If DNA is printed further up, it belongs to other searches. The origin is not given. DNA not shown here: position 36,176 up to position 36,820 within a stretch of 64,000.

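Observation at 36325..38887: Stand-alone SWIM zinc-finger gene plus a 313-aa partner, convergent with a cytoplasmic papain-like peptidase-TerB fusion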

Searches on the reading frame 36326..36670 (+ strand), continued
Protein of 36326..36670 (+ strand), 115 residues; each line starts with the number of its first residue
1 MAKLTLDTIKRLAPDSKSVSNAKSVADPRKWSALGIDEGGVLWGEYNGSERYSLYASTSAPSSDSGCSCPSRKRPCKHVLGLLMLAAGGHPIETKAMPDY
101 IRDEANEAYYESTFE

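Call 104: get_annotated_region(hit=H22, flank=8000)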
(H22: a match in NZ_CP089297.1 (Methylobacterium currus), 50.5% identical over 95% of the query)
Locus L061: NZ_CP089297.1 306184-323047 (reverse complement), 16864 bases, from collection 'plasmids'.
description: Methylobacterium currus strain TP-3 plasmid unnamed1, complete sequence
organism: Methylobacterium currus (NCBI taxid 2051553)
taxonomy: Bacteria; Pseudomonadota; Alphaproteobacteria; Hyphomicrobiales; Methylobacteriaceae; Methylobacterium; Methylobacterium currus
host: -; source: Solanum lycopersicum,single cell; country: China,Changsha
typing (MOB-suite, as given by PLSDB): non-mobilizable
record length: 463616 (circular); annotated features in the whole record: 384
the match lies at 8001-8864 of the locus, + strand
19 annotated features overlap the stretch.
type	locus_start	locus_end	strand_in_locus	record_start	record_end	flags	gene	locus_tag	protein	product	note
CDS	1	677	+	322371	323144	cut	-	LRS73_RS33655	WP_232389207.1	ABC transporter permease subunit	GO:0055085 - transmembrane transport [Evidence IEA]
CDS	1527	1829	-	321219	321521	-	-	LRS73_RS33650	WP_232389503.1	hypothetical protein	-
CDS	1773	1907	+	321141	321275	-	-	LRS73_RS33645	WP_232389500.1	AraC family transcriptional regulator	GO:0006355 - regulation of DNA-templated transcription [Evidence IEA]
CDS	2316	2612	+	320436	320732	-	-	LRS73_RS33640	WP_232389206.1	hypothetical protein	-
CDS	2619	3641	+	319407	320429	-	-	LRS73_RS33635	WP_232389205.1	DUF6745 domain-containing protein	-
CDS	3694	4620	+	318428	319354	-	-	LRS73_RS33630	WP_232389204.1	STM4015 family protein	-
CDS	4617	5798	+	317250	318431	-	-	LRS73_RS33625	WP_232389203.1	STM4014 family protein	-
CDS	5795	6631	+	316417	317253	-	-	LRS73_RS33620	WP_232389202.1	STM4013/SEN3800 family hydrolase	-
CDS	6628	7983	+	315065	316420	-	-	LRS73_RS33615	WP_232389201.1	STM4012 family radical SAM protein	-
CDS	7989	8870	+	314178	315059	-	-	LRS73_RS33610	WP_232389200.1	STM4011 family radical SAM protein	-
CDS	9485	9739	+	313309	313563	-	-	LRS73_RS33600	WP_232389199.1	helix-turn-helix transcriptional regulator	-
CDS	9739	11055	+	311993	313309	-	-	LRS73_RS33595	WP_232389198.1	type II toxin-antitoxin system HipA family toxin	-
CDS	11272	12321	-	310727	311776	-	-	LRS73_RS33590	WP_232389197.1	hypothetical protein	-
CDS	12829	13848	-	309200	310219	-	repB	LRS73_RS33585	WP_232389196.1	plasmid partitioning protein RepB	-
CDS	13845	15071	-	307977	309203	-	repA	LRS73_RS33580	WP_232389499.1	plasmid partitioning protein RepA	-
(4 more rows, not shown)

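Call 105: get_annotated_region(hit=H26, flank=8000)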
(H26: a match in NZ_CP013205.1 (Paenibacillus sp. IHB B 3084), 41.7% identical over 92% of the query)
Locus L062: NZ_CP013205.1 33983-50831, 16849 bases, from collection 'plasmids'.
description: Paenibacillus sp. IHB B 3084 plasmid pHD02, complete sequence
organism: Paenibacillus sp. IHB B 3084 (NCBI taxid 867076)
taxonomy: Bacteria; Bacillota; Bacilli; Bacillales; Paenibacillaceae; Paenibacillus; Paenibacillus sp. IHB B 3084
host: -; source: single,lake sediment; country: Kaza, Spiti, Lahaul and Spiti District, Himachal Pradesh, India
typing (MOB-suite, as given by PLSDB): non-mobilizable
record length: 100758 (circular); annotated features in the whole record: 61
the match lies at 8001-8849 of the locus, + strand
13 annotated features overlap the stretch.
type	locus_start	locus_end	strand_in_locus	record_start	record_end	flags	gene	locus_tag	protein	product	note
CDS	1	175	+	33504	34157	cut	-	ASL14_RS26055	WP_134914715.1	HlyD family efflux transporter periplasmic adaptor subunit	-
CDS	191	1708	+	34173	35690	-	-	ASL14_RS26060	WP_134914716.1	DHA2 family efflux MFS transporter permease subunit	GO:0009410 - response to xenobiotic stimulus [Evidence IEA]; GO:0006855 - xenobiotic transmembrane transport [Evidence ...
CDS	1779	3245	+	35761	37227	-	-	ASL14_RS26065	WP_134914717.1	efflux RND transporter periplasmic adaptor subunit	GO:0006810 - transport [Evidence IEA]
CDS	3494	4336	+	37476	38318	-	-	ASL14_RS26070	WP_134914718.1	STM4015 family protein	-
CDS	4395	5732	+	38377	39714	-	-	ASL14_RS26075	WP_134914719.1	STM4014 family protein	-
CDS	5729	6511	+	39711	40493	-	-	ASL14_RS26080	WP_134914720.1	STM4013/SEN3800 family hydrolase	-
CDS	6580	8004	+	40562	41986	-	-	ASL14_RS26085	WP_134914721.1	STM4012 family radical SAM protein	-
CDS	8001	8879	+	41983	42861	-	-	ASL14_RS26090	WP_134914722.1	STM4011 family radical SAM protein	-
CDS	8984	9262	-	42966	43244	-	-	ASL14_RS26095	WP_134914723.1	YxcD family protein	-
CDS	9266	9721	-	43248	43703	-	-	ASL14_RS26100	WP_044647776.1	hypothetical protein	-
CDS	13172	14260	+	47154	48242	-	-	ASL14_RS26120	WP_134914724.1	ABC transporter substrate-binding protein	-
CDS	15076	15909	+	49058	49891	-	-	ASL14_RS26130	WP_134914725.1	ABC transporter permease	-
CDS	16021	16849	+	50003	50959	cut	-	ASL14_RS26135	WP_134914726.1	aromatic acid exporter family protein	-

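Call 106: get_annotated_region(hit=H29, flank=8000)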
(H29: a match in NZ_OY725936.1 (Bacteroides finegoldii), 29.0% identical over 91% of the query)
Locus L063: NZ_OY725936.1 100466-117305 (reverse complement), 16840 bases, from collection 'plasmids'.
description: Bacteroides finegoldii strain Bacteroides finegoldii TSDC17.2-1.1 plasmid 34, complete sequence
organism: Bacteroides finegoldii (NCBI taxid 338188)
taxonomy: Bacteria; Bacteroidota; Bacteroidia; Bacteroidales; Bacteroidaceae; Bacteroides; Bacteroides finegoldii
host: -; source: -; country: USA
typing (MOB-suite, as given by PLSDB): non-mobilizable
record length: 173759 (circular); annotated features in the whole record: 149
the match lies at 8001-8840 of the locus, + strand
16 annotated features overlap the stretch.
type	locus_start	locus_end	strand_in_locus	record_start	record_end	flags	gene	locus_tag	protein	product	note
CDS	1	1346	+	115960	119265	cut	-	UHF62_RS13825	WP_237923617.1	S41 family peptidase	GO:0006508 - proteolysis [Evidence IEA]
CDS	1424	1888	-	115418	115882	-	-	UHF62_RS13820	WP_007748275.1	hypothetical protein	-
CDS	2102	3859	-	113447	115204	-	-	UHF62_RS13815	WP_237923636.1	1-deoxy-D-xylulose-5-phosphate synthase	GO:0016114 - terpenoid biosynthetic process [Evidence IEA]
CDS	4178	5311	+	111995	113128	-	-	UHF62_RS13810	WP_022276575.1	OmpA family protein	-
CDS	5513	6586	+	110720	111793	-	-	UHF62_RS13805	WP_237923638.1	STM4015 family protein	-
CDS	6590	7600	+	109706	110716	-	-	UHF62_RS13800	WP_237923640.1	STM4014 family protein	-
CDS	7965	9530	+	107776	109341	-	-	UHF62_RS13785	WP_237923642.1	STM4011 family radical SAM protein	-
CDS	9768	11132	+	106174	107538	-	-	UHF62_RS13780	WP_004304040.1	MATE family efflux transporter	-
CDS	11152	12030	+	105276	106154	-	-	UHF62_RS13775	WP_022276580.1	AraC family transcriptional regulator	GO:0006355 - regulation of DNA-templated transcription [Evidence IEA]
CDS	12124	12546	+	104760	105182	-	-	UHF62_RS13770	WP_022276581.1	pyridoxamine 5'-phosphate oxidase family protein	-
CDS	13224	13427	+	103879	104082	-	-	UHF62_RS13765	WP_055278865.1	helix-turn-helix transcriptional regulator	-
CDS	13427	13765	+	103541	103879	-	-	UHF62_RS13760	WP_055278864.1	HipA N-terminal domain-containing protein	-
CDS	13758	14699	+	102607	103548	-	-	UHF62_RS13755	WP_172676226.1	HipA domain-containing protein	-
CDS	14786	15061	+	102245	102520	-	-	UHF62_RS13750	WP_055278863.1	hypothetical protein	-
CDS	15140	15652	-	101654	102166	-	-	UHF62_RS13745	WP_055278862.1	DUF6155 family protein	-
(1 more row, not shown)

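Call 113: search_protein_families(library=phrogs, proteins=[window:36326-36670:+], max_evalue=0.01)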
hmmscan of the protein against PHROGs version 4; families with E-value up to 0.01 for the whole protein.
window:36326-36670:+ (115 aa): 0 families
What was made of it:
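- On Known anti-phage defence or toxin-immunity systems: No PHROGs hit for SWIM or the 313-aa protein (call 113).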
